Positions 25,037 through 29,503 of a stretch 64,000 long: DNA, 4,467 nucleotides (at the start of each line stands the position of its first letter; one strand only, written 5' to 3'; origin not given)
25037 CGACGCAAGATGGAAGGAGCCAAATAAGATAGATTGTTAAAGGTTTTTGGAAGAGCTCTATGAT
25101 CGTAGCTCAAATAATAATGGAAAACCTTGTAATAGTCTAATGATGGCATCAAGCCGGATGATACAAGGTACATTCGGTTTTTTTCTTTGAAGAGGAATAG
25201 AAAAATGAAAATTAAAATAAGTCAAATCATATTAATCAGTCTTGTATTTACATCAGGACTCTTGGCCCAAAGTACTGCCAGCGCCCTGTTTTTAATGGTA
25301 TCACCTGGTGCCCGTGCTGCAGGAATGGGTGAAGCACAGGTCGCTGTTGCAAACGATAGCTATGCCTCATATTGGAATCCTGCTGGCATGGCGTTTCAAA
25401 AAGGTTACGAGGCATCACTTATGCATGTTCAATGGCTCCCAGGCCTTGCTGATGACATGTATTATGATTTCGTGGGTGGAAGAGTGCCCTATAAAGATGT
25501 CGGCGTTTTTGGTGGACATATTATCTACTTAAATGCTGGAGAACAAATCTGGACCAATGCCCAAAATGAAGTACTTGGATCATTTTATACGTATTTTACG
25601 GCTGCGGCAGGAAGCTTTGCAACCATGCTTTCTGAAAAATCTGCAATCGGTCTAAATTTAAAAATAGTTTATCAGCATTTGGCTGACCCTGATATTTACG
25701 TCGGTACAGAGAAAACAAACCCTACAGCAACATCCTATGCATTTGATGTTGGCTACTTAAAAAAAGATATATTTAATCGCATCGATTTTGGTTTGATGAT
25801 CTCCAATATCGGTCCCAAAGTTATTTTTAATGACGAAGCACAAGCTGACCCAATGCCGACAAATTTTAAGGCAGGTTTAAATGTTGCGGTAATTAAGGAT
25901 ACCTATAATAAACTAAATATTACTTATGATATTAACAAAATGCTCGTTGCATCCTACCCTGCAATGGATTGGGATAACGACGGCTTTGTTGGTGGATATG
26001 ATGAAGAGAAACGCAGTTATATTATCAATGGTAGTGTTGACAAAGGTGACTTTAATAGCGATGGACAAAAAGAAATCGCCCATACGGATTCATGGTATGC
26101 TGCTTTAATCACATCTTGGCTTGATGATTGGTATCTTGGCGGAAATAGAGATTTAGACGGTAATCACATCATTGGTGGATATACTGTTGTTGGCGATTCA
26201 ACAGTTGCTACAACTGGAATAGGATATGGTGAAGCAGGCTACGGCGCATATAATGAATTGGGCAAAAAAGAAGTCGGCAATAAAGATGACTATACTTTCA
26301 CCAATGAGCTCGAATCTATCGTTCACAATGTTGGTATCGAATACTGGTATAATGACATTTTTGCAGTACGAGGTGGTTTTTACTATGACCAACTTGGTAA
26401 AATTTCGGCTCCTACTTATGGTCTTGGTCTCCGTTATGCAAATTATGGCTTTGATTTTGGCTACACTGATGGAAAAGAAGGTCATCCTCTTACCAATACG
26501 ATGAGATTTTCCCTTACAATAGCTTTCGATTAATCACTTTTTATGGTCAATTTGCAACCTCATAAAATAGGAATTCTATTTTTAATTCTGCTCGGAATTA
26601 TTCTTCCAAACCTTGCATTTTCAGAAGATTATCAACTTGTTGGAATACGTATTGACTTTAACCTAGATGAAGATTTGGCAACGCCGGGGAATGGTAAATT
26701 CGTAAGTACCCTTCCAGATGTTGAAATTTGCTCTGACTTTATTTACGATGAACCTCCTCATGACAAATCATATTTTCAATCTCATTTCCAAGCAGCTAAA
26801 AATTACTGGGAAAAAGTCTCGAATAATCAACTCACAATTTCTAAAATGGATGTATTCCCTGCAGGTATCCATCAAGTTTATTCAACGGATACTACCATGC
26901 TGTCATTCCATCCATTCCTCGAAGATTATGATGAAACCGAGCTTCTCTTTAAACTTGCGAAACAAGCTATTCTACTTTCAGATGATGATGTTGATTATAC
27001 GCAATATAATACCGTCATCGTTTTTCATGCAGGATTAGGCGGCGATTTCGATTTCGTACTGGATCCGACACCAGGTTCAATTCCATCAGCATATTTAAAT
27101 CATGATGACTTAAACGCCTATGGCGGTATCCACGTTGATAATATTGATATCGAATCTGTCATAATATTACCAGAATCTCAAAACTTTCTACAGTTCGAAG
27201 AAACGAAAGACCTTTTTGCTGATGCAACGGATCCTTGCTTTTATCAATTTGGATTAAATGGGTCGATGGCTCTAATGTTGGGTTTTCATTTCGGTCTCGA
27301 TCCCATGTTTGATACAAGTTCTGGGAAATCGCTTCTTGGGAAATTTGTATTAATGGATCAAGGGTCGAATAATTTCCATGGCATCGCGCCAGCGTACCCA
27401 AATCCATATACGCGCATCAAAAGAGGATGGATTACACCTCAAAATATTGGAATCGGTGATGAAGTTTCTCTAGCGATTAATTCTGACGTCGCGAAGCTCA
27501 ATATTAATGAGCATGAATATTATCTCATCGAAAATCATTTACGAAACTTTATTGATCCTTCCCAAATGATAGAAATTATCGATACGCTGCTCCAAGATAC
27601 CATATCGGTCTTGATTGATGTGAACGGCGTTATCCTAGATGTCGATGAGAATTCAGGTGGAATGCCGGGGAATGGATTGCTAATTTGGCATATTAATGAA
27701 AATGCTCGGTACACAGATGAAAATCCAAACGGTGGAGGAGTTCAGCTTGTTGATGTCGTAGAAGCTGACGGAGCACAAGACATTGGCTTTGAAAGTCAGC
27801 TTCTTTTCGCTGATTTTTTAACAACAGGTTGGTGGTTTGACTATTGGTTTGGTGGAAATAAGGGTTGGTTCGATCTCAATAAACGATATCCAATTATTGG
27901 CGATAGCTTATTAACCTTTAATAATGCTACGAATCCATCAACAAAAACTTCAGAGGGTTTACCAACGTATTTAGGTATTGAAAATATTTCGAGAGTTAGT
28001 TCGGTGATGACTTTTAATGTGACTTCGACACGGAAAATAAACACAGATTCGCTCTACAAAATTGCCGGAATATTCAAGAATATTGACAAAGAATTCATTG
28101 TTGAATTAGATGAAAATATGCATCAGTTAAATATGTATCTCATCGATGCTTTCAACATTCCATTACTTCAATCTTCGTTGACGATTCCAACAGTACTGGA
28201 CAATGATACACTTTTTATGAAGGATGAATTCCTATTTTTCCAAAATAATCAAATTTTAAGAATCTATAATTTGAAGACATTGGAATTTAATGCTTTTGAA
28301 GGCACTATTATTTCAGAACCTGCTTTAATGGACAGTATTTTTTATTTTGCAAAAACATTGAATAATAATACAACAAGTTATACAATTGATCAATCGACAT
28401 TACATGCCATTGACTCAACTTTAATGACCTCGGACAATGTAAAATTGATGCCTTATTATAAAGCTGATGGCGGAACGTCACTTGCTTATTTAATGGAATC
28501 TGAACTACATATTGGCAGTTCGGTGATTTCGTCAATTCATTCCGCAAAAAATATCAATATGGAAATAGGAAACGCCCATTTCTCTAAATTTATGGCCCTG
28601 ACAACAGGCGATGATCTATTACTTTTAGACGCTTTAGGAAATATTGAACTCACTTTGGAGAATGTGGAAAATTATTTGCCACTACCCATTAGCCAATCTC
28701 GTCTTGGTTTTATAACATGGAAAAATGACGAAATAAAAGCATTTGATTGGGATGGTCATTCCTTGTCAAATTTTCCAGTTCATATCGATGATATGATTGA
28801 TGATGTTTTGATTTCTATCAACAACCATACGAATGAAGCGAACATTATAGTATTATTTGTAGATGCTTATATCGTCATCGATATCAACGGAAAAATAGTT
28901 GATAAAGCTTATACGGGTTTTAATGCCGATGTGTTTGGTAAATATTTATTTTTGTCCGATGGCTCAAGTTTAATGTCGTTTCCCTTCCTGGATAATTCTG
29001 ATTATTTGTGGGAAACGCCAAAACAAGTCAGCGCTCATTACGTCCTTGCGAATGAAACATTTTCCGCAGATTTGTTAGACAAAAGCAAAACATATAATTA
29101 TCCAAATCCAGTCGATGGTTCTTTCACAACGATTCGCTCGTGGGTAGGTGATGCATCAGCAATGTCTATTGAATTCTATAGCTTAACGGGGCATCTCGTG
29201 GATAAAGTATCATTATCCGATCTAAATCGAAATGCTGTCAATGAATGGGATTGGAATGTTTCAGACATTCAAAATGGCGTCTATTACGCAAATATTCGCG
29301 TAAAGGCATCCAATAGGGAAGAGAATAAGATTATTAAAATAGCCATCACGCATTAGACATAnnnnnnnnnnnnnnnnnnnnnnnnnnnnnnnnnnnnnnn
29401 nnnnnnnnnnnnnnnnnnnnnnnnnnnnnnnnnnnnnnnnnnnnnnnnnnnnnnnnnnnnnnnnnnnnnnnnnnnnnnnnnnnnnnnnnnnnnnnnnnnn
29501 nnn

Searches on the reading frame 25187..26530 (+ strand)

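Call 55: search_protein_families(library=pfam, proteins=[window:25187-26530:+], max_evalue=0.00001)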
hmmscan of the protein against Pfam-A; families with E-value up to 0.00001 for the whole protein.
window:25187-26530:+ (448 aa): 1 family
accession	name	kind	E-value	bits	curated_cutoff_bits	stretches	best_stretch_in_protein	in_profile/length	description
PF19572.5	PorV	-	4.6e-22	79.2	27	1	30-256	10-240/243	Type IX secretion system protein PorV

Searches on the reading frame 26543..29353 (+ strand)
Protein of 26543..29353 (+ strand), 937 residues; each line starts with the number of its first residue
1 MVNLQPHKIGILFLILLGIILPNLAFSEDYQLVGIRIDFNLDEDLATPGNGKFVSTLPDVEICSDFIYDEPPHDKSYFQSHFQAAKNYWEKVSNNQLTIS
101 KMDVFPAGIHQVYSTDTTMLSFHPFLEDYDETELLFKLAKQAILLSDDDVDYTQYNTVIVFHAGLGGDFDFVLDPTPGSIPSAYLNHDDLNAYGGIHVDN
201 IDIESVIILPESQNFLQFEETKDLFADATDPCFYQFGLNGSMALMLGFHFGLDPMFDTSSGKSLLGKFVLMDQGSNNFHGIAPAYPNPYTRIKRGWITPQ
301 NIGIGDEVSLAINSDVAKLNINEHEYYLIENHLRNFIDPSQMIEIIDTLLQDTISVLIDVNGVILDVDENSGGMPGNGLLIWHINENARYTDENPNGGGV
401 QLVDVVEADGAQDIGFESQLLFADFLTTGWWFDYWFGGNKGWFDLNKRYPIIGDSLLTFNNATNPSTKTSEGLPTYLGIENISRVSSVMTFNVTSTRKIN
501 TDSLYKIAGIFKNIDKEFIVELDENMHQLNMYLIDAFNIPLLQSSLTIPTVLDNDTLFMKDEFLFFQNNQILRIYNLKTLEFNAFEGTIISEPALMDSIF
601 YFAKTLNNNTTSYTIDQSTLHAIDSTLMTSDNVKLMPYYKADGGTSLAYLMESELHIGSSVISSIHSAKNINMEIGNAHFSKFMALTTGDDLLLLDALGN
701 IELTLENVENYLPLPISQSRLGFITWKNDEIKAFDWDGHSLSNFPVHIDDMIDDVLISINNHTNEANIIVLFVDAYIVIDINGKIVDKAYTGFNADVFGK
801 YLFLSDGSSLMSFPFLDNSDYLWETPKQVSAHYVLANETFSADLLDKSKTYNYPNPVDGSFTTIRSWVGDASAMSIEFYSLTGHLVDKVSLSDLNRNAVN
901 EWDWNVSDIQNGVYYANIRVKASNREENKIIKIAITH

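Call 55: search_protein_families(library=pfam, proteins=[window:26543-29353:+], max_evalue=0.00001)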
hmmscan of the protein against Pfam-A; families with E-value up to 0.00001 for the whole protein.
window:26543-29353:+ (937 aa): 1 family
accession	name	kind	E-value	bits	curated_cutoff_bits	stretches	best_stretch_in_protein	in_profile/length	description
PF18962.6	Por_Secre_tail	-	1.9e-07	31.7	27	1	853-930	2-73/75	Secretion system C-terminal sorting domain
